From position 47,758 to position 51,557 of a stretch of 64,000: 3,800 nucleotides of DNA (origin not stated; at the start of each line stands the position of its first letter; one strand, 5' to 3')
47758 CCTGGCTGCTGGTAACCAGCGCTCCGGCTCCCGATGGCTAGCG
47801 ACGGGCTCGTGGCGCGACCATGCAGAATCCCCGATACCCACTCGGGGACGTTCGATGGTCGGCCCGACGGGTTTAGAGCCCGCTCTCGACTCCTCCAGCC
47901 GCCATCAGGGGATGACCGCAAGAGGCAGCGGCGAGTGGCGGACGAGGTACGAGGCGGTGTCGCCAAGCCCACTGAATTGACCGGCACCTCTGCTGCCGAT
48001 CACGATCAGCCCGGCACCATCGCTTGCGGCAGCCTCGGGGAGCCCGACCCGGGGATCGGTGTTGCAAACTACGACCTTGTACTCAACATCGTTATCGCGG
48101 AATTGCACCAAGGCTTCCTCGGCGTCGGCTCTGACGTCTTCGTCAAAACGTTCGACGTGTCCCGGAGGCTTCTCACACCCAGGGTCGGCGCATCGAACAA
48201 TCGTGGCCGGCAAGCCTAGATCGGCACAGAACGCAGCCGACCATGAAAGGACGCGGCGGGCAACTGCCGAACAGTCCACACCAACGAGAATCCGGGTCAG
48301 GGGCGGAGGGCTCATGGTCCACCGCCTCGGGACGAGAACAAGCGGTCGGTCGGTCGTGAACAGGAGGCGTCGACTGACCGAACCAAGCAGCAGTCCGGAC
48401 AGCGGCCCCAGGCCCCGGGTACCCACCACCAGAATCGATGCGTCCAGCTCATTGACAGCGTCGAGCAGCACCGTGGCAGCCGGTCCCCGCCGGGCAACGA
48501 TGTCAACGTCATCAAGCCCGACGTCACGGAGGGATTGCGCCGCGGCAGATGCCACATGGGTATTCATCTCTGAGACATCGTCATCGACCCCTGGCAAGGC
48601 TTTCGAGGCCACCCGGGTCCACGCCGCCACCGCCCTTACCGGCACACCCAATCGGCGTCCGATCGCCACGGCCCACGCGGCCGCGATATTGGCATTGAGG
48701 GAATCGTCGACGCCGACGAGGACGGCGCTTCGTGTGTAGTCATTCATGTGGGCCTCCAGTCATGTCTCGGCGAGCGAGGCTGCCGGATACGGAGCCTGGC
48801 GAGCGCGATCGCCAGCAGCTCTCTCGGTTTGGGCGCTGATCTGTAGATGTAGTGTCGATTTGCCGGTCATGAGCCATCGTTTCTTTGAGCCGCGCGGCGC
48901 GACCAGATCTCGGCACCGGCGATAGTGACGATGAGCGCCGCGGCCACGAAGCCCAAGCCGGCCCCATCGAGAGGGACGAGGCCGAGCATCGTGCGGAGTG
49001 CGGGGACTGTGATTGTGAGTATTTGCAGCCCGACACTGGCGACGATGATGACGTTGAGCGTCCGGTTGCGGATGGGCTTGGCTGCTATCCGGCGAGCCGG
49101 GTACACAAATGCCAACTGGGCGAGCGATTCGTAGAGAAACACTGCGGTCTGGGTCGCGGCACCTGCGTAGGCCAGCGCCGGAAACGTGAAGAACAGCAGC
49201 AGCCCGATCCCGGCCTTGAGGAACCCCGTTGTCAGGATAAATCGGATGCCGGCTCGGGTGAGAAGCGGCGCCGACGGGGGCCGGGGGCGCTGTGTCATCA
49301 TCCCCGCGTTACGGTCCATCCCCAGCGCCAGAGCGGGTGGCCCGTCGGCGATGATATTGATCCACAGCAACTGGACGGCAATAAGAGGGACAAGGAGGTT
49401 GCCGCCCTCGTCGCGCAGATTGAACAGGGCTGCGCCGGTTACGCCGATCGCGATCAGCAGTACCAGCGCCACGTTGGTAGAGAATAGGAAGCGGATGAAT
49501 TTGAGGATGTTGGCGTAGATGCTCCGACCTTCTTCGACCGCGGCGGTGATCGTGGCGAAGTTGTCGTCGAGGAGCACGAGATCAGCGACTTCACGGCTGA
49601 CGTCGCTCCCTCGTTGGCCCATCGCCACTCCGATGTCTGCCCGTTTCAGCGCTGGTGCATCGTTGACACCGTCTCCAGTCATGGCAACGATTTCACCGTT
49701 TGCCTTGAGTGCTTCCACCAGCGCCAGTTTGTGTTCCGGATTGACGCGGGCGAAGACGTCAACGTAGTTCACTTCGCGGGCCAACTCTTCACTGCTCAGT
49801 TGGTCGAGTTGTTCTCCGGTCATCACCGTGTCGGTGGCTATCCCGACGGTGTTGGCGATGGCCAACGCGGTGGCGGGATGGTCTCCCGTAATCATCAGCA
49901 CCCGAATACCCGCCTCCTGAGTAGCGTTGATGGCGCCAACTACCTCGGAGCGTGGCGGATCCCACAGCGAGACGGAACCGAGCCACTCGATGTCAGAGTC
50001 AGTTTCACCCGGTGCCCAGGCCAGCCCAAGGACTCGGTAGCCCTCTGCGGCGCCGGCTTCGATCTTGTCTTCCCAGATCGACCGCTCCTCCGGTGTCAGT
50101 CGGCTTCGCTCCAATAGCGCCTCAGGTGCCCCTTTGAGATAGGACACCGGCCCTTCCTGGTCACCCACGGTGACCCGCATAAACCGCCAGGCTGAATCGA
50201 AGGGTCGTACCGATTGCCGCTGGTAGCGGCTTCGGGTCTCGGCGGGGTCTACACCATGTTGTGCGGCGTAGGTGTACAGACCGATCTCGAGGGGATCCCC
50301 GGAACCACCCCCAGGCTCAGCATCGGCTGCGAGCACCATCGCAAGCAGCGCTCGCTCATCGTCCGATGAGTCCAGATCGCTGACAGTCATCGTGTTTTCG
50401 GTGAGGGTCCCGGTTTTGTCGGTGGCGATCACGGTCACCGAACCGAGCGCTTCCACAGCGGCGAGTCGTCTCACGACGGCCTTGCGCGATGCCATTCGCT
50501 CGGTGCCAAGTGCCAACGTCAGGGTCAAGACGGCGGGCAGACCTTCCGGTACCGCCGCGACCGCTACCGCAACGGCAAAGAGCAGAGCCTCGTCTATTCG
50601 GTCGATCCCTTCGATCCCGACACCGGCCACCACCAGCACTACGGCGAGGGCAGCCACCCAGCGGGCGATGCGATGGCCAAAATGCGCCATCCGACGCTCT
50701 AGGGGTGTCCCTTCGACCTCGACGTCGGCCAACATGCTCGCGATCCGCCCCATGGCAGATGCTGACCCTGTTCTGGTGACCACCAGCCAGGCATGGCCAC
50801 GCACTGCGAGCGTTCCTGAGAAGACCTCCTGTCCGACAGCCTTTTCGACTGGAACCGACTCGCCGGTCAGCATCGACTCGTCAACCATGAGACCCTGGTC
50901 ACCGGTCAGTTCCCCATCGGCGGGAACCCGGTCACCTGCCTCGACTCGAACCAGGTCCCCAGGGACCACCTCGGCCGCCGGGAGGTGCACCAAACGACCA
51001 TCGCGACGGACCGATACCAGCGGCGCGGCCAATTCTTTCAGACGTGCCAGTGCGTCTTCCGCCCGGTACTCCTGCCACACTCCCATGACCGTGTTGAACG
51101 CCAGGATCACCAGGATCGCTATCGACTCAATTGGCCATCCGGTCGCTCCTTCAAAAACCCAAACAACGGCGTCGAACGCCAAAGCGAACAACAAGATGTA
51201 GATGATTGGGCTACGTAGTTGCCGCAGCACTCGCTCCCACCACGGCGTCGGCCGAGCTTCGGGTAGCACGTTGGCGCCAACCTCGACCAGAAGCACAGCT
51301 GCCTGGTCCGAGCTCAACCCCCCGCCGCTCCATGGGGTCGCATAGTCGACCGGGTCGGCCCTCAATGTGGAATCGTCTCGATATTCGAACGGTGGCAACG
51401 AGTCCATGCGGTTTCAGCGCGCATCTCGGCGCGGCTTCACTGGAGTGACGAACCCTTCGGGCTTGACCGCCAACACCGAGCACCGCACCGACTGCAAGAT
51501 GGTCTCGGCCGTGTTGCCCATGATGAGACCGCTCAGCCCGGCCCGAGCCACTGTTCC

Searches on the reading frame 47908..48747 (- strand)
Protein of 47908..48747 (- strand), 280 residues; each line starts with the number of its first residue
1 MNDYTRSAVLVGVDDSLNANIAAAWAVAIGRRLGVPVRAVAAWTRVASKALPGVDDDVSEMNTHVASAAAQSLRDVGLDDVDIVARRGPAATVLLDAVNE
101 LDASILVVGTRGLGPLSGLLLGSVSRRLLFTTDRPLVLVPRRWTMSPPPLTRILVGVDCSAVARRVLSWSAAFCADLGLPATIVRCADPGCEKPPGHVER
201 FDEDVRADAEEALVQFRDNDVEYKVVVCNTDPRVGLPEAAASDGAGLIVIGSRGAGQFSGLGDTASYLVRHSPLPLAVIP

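Call 53: search_protein_families(library=pfam, proteins=[window:47908-48747:-], max_evalue=0.001)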
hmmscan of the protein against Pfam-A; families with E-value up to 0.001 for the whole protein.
window:47908-48747:- (280 aa): 1 family
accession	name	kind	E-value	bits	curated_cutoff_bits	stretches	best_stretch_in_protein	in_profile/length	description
PF00582.32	Usp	-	3.6e-41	141.5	24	2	9-140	5-141/141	Universal stress protein family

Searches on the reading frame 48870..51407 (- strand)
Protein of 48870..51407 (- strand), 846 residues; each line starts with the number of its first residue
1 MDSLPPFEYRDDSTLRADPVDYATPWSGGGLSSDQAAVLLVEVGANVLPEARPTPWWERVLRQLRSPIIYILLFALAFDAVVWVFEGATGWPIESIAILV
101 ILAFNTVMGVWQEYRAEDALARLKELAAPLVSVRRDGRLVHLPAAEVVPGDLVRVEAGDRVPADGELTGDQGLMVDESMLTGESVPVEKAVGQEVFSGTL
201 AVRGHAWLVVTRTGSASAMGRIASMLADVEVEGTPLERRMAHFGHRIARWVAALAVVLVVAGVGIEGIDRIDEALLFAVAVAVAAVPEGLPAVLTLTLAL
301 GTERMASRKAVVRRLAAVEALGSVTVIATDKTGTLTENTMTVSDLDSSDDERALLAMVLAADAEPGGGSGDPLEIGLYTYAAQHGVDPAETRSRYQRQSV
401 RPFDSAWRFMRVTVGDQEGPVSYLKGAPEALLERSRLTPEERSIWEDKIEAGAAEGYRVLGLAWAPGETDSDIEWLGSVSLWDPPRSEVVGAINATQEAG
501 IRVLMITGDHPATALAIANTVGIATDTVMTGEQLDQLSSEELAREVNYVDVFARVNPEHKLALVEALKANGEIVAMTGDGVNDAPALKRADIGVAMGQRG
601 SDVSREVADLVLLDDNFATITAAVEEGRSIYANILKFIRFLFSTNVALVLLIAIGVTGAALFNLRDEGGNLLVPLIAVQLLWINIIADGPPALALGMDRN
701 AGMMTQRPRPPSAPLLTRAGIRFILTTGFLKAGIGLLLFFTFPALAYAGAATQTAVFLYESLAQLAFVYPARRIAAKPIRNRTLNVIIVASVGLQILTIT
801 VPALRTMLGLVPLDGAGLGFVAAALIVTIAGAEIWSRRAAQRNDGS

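Call 53: search_protein_families(library=pfam, proteins=[window:48870-51407:-], max_evalue=0.001)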
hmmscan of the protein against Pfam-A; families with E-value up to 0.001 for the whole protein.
window:48870-51407:- (846 aa): 7 families
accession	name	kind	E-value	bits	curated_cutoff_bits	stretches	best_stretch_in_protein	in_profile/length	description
PF00122.25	E1-E2_ATPase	-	1.1e-50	172.1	28.1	1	126-307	2-180/181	E1-E2 ATPase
PF00689.26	Cation_ATPase_C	-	2.4e-29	102.8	27.3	1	673-835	2-172/175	Cation transporting ATPase, C-terminus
PF00702.32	Hydrolase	-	2.2e-20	74.3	26.4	1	325-591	2-191/191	haloacid dehalogenase-like hydrolase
PF00690.31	Cation_ATPase_N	-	1.1e-12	47.9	20.4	1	30-75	20-65/69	Cation transporter/ATPase, N-terminus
PF13246.12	Cation_ATPase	-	8.1e-09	35.8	21.7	1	369-435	20-88/91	Cation transport ATPase (P-type)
PF08282.18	Hydrolase_3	-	3.8e-05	24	20.9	1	562-615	194-246/255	haloacid dehalogenase-like hydrolase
PF12710.13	HAD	-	0.00021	22.2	27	0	458-588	55-189/189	haloacid dehalogenase-like hydrolase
